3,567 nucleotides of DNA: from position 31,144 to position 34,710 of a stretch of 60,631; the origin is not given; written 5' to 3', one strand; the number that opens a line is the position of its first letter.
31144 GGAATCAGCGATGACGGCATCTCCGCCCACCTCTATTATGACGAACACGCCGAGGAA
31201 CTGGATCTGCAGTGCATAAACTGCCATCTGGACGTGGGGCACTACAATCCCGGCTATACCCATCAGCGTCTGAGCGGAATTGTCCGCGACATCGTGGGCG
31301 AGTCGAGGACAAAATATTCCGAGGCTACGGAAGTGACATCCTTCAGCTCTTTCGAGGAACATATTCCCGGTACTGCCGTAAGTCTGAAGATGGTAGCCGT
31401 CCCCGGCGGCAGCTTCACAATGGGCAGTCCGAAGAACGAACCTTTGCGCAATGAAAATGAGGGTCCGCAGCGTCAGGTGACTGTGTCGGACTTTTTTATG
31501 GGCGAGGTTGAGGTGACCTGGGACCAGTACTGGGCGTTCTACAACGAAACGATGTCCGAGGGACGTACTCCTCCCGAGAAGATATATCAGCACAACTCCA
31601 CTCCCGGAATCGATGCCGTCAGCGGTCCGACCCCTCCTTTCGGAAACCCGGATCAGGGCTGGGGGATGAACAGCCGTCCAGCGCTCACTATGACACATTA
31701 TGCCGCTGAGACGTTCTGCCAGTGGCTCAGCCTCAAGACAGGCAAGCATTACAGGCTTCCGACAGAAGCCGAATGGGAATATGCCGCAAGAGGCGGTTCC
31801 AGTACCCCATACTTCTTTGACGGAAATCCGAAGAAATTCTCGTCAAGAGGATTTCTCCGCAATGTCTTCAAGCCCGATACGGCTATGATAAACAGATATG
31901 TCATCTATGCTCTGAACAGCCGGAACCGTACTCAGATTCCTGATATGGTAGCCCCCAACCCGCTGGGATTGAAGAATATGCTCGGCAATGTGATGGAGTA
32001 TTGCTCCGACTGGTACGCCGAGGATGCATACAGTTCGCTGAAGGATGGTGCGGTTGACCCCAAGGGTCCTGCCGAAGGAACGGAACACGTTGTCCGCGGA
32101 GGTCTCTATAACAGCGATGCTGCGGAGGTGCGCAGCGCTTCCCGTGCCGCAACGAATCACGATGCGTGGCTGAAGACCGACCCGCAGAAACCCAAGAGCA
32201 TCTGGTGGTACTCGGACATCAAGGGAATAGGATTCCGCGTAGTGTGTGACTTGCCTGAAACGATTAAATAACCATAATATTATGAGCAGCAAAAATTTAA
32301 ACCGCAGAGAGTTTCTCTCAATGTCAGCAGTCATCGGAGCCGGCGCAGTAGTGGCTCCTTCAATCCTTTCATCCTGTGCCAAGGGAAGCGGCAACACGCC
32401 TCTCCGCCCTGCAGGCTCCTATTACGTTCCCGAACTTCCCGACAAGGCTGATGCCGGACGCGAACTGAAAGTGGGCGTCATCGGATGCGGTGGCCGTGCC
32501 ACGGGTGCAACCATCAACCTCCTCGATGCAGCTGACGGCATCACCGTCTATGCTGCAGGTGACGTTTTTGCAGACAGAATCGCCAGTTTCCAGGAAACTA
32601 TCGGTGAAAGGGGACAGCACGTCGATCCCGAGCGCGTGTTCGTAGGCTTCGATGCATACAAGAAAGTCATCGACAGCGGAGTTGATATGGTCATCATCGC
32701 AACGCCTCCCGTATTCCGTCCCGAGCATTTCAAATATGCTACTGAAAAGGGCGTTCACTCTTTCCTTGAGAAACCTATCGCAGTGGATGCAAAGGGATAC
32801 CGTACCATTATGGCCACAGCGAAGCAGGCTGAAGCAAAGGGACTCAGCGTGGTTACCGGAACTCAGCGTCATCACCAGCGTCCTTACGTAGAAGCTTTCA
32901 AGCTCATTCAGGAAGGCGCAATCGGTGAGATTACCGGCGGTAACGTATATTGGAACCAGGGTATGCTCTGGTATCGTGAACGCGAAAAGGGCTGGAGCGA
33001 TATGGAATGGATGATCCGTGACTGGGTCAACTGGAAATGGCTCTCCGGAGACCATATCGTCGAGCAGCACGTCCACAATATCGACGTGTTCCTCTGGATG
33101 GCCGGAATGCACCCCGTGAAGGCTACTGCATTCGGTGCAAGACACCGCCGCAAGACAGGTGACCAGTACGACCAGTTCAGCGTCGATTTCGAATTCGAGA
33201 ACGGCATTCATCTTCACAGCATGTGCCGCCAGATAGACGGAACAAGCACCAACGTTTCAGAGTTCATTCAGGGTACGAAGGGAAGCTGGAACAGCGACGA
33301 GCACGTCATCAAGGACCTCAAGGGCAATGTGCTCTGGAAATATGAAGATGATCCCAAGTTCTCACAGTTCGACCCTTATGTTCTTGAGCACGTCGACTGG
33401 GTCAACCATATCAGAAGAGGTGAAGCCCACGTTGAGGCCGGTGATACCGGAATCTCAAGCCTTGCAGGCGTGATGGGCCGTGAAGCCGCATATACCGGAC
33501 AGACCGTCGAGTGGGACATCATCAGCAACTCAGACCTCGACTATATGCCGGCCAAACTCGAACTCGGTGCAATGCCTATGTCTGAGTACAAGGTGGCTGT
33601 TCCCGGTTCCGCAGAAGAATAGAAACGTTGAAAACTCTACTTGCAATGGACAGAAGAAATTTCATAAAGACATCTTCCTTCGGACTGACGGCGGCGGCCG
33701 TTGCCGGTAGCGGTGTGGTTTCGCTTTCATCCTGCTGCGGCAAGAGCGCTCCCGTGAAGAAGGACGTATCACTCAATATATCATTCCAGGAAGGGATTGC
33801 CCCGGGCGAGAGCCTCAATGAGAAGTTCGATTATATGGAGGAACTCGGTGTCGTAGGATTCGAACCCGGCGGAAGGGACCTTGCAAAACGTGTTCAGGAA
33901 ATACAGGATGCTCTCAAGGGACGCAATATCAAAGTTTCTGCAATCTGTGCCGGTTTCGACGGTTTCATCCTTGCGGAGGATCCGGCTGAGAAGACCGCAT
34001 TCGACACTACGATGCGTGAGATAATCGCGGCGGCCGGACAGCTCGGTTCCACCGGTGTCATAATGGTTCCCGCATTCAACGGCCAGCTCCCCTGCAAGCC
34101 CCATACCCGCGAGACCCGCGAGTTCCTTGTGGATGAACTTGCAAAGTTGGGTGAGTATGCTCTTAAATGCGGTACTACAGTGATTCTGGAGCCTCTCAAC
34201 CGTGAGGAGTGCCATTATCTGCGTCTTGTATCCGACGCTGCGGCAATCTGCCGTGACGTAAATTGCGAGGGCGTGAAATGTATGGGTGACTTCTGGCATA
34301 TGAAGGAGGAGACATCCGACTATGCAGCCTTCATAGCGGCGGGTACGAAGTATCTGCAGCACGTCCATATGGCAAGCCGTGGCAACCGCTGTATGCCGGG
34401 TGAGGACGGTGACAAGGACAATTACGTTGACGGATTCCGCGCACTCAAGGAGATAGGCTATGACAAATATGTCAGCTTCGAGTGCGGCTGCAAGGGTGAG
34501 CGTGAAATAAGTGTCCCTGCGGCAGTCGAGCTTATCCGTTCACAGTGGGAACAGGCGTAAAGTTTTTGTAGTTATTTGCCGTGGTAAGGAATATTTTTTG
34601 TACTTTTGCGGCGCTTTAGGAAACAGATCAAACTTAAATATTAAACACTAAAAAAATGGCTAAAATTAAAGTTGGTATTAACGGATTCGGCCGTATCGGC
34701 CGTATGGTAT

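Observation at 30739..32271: Tetraheme NapC/NirT-type cytochrome fused to an FGE/SUMF1-fold domain that lacks the FGE catalytic cysteines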

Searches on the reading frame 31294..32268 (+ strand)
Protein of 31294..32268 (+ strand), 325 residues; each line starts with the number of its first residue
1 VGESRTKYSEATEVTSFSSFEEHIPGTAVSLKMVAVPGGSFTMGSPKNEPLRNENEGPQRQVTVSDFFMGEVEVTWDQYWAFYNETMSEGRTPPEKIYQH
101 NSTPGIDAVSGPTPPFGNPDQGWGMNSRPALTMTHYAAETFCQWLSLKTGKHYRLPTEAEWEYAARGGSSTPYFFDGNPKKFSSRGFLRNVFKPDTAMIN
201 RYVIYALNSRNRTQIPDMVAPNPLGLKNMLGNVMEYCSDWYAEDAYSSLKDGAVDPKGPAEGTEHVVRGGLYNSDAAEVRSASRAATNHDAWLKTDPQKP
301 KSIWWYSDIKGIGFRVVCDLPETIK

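Call 72: predict_structure(alignment_id=A4)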
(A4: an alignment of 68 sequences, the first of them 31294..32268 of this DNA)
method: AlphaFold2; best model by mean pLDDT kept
length: 325 residues; sequences in the alignment: 68
mean_pLDDT: 75.7   pTM: 0.80
mean pLDDT of the five models: 75.7, 72.5, 71.6, 71.1, 62.0
residues with pLDDT >= 90: 92; 70-90: 124; 50-70: 58; < 50: 51
segments of 3 or more residues with pLDDT < 50: 89-98, 103-129, 295-302
pLDDT, mean of each block of 10 residues (from residue 1): 78 94 95 96 89 87 96 87 69 47 45 41 45 70 91 92 89 82 81 84 78 74 90 62 82 85 59 75 63 50 54 87 90
secondary structure, 60 per line:
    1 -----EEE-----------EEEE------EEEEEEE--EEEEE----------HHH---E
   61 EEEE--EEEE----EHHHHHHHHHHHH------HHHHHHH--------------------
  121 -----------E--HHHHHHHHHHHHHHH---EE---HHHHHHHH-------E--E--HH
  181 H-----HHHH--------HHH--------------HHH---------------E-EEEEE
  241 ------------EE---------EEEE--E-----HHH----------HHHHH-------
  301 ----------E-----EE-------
elements in order: E6-8 E20-23 E30-36 E39-43 E60-64 E67-70 H76-87 H94-100 H135-149 H158-165 H187-190 E236-240 E264-267 H289-293

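Call 75: fold_search(model_id=the predicted structure, library=pdb)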
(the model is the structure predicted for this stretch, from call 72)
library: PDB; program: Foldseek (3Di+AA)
matches with E <= 10: 139; with E <= 0.001: 78
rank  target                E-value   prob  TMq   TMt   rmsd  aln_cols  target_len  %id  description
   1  6xtp_A                2.3e-14  1.00  0.52  0.56   8.5       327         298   25  Crystal structure reveals non-coordinative binding of O2 to the copper center of the formylglycine-generating enzyme - (released 2021-01-27)
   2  5ssy                  3.2e-14  1.00  0.52  0.60   8.4       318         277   26  Crystal Structure of human formylglycine generating enzyme (released 2023-08-23)
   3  1z70_X                5.0e-14  1.00  0.51  0.59   8.5       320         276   26  1.15A resolution structure of the formylglycine generating enzyme FGE (released 2005-07-22)
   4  1y1j_X                7.6e-14  1.00  0.54  0.63   7.5       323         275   25  human formylglycine generating enzyme, sulfonic acid/desulfurated form (released 2005-05-31)
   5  8aru_A                9.1e-14  1.00  0.51  0.58   8.3       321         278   25  Crystal Structure of human formylglycine generating enzyme (released 2023-08-23)
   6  5hha_A                9.7e-14  1.00  0.55  0.67   7.7       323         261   24  Structure of PvdO from Pseudomonas aeruginosa (released 2017-01-18)
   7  5ssz                  1.1e-13  1.00  0.54  0.62   7.6       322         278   25  Crystal Structure of wild-type human formylglycine generating enzyme bound to Cu(I) (released 2023-08-23)
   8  5nyy                  1.2e-13  1.00  0.52  0.59   8.0       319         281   25  Formylglycine generating enzyme from T. curvata in complex with Cd(II) (released 2017-06-07)
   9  1y1e                  1.3e-13  1.00  0.54  0.63   7.3       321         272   25  human formylglycine generating enzyme (released 2005-05-31)
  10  2q17_E                1.4e-13  1.00  0.51  0.57   9.1       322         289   26  Formylglycine Generating Enzyme from Streptomyces coelicolor (released 2008-04-01)
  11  2aft_X                1.5e-13  1.00  0.52  0.61   8.2       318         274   26  Formylglycine generating enzyme C336S mutant (released 2005-12-13)
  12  6xtq_A                1.5e-13  1.00  0.52  0.56   8.4       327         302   24  Crystal structure reveals non-coordinative binding of O2 to the copper center of the formylglycine-generating enzyme - (released 2021-01-27)
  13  6s07_A                1.5e-13  1.00  0.52  0.55   8.5       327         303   25  Structure of formylglycine-generating enzyme at 1.04 A in complex with copper and substrate reveals an acidic pocket f (released 2019-06-26)
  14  2q17_D                1.7e-13  1.00  0.51  0.57   9.0       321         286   26  Formylglycine Generating Enzyme from Streptomyces coelicolor (released 2008-04-01)
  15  2q17_A                1.7e-13  1.00  0.51  0.56   9.3       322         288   26  Formylglycine Generating Enzyme from Streptomyces coelicolor (released 2008-04-01)
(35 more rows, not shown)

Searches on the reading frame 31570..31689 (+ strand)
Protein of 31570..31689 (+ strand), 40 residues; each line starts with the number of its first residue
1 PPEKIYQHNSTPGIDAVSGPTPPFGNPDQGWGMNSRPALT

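Call 76: search_protein_families(library=pfam, proteins=[window:31570-31689:+], max_evalue=10)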
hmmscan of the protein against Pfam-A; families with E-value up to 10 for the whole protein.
seq(40 aa): 0 families

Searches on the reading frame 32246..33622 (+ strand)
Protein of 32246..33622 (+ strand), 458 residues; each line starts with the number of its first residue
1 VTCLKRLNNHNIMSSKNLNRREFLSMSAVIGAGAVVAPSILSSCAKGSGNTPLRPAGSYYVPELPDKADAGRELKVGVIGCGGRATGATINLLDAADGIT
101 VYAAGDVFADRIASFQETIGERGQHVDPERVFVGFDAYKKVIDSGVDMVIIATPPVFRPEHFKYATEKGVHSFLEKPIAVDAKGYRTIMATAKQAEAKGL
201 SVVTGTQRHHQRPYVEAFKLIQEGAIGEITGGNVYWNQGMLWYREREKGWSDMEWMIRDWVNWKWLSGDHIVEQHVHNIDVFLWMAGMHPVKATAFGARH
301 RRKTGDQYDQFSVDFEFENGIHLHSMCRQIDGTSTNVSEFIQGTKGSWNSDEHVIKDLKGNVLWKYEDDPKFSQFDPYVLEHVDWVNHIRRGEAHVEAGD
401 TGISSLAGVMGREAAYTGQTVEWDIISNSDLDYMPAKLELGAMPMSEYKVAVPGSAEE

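Call 3: search_protein_families(library=pfam, proteins=[window:32246-33622:+], max_evalue=0.01)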
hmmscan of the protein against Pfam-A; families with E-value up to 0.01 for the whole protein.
window:32246-33622:+ (458 aa): 3 families
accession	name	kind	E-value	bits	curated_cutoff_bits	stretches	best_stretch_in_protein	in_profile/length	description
PF22725.1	GFO_IDH_MocA_C3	-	4.6e-12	46.4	27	1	215-347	2-122/124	GFO/IDH/MocA C-terminal domain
PF01408.29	GFO_IDH_MocA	-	1e-10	42.8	24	1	74-198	1-115/120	Oxidoreductase family, NAD-binding Rossmann fold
PF02894.22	GFO_IDH_MocA_C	-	9.4e-06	26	22.9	1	219-354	2-137/218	Oxidoreductase family, C-terminal alpha/beta domain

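Call 4: search_protein_families(library=ncbifam, proteins=[window:32246-33622:+], max_evalue=0.01)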
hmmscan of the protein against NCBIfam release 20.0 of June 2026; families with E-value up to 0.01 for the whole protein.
window:32246-33622:+ (458 aa): 9 families
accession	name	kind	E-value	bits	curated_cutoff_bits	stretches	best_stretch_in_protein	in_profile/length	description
TIGR04380.1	myo_inos_iolG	equivalog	3.1e-15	55.9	355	1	74-320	2-222/330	inositol 2-dehydrogenase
NF040723.1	UDP-GlcNAcDh_Arch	equivalog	2.9e-08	33.6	450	1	131-230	46-142/302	UDP-N-acetylglucosamine 3-dehydrogenase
NF052679.1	InsChiInosDhIolG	equivalog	8.7e-07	28.3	540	1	74-228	3-147/343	bifunctional inositol 2-dehydrogenase/D-chiro-inositol 1-dehydrogenase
NF052479.1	LevoglcsnDh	equivalog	1.7e-06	27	650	1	137-230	64-155/386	levoglucosan dehydrogenase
NF058561.1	BT_2158_fam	equivalog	0.00011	20.9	750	1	138-255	86-208/487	glycoside 3-dehydrogenase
NF007574.0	PRK10206.1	equivalog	0.00018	20.7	352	1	141-230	61-147/345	oxidoreductase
NF008607.0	PRK11579.1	subfamily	0.00039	19.5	330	1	126-230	45-146/346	oxidoreductase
NF041392.1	XylDh_Gfo6_Halo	equivalog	0.00073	18.4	350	1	144-337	81-264/350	D-xylose 1-dehydrogenase Gfo6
TIGR01409.1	TAT_signal_seq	domain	0.0027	18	16.7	1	18-38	1-21/29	twin-arginine translocation signal domain-containing protein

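Call 29: search_solved_structures(query=window:32282-33622:+, max_evalue=0.00001)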
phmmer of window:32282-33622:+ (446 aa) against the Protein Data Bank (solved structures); distinct sequences matched with E-value up to 0.00001: 15.
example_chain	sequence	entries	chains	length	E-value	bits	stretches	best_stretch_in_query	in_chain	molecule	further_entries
6o15_A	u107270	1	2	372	2.4e-09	39.7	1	109-335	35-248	Uncharacterized oxidoreductase YjhC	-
8tdi_L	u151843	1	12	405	7.2e-09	38.1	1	125-309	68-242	P2B11 Glucuronide-3-dehydrogenase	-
6z3b_B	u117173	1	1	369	7.4e-09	38.1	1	132-310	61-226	Gfo/Idh/MocA family oxidoreductase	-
6z3b_A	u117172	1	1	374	7.6e-09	38.1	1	132-310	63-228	Gfo/Idh/MocA family oxidoreductase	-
6z3c_AAA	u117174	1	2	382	7.9e-09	38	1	132-310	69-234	Gfo/Idh/MocA family oxidoreductase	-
3cea_A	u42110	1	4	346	1.1e-08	37.5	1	122-284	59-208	Myo-inositol 2-dehydrogenase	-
3moi_A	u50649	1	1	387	4.3e-08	35.6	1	134-234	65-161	Probable dehydrogenase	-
1zh8_A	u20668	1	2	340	1.7e-07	33.6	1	60-335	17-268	oxidoreductase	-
4n54_A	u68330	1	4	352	2.8e-07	32.9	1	61-287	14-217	Inositol dehydrogenase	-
4mkx_A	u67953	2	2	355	3.7e-07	32.5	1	62-287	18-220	Inositol dehydrogenase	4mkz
3e18_A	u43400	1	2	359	4.5e-07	32.2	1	63-324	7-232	oxidoreductase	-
3ip3_A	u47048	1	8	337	6.1e-07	31.8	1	62-312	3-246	Oxidoreductase, putative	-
5a02_A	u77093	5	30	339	6.9e-07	31.6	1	105-218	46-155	ALDOSE-ALDOSE OXIDOREDUCTASE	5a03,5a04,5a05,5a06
3gdo_A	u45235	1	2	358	5.5e-06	28.6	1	129-266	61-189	Uncharacterized oxidoreductase yvaA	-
3gfg_A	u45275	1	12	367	5.6e-06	28.6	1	129-266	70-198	Uncharacterized oxidoreductase yvaA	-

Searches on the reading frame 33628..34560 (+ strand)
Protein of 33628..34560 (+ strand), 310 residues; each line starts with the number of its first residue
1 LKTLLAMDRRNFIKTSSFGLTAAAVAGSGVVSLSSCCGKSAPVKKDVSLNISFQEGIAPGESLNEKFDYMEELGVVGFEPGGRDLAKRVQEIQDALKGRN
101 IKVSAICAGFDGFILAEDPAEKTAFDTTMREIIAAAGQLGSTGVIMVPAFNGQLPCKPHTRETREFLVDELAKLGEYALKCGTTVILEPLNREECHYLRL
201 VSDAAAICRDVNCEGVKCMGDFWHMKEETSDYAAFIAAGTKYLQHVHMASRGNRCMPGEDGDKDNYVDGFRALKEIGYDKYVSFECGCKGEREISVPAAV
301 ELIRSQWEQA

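Call 3: search_protein_families(library=pfam, proteins=[window:33628-34560:+], max_evalue=0.01)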
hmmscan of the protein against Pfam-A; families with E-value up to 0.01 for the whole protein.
window:33628-34560:+ (310 aa): 1 family
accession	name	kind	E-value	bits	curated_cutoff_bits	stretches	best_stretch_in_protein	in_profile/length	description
PF01261.30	AP_endonuc_2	-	2.3e-30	106.5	31.1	1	67-304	1-247/249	Xylose isomerase-like TIM barrel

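Call 4: search_protein_families(library=ncbifam, proteins=[window:33628-34560:+], max_evalue=0.01)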
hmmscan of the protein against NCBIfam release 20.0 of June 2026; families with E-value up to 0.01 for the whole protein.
window:33628-34560:+ (310 aa): 7 families
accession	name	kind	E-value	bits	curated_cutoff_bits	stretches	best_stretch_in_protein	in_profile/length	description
NF041099.2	keto_glucon_epim_IolO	equivalog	2.4e-23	82.8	300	1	55-305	15-266/269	5-keto-L-gluconate epimerase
TIGR03234.1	OH-pyruv-isom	equivalog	3e-16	59.5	353.45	1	97-287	56-241/254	hydroxypyruvate isomerase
NF051856.1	PsicseEpim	equivalog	2.4e-15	57.1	300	1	158-285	120-244/287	D-psicose 3-epimerase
NF043033.1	OxoTetrIsom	equivalog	1.7e-12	47.7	325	1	119-290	77-241/251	2-oxo-tetronate isomerase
NF007444.0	PRK09997.1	equivalog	1.1e-06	28.4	465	1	130-287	88-242/258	hydroxypyruvate isomerase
NF007360.0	PRK09856.1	equivalog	6.5e-06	25.9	305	1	129-285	92-247/276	fructoselysine 3-epimerase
NF007441.0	PRK09989.1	equivalog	0.002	18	412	1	160-289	115-244/258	HPr family phosphocarrier protein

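Call 28: search_solved_structures(query=window:33628-34560:+, max_evalue=0.00001)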
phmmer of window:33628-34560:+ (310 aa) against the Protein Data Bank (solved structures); distinct sequences matched with E-value up to 0.00001: 16.
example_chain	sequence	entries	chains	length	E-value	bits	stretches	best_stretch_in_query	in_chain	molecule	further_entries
3kws_A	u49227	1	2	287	3.1e-123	414.1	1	42-310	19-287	Putative sugar isomerase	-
6wn6_A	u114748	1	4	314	1.1e-26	97.1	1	60-291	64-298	3-keto-D-glucoside 4-epimerase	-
2zvr_A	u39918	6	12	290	2.6e-15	59.7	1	111-287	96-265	Uncharacterized protein TM_0416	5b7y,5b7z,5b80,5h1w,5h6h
8xix_A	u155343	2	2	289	6.8e-11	45.2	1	163-289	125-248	D-tagatose 3-epimerase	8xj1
8xiv_A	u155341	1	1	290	6.9e-11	45.2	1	163-289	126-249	D-tagatose 3-epimerase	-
3vyl_A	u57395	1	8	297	2.1e-08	37.1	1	79-287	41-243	L-ribulose 3-epimerase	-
7x7w_A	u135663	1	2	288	2.5e-08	36.8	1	168-284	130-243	D-PSICOSE 3-EPIMERASE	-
7cj9_A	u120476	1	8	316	5.1e-08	35.8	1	93-286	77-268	Epimerase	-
7cj4_A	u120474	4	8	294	5.4e-08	35.7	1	94-286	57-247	Epimerase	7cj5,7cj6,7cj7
7cj8_A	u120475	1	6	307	6.1e-08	35.5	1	94-286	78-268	Epimerase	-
3vnk_A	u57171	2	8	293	8.6e-08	35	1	168-285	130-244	Xylose isomerase domain protein TIM barrel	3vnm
3vni_A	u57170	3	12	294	8.6e-08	35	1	168-285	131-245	Xylose isomerase domain protein TIM barrel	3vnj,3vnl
7e9w_A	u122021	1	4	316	1e-07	34.8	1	168-285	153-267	D-psicose 3-epimerase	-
8yeb_A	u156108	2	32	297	1.9e-07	33.9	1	89-286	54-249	Ketose 3-epimerase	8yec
5zfs_A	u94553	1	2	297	1.9e-07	33.9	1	89-286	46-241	D-allulose-3-epimerase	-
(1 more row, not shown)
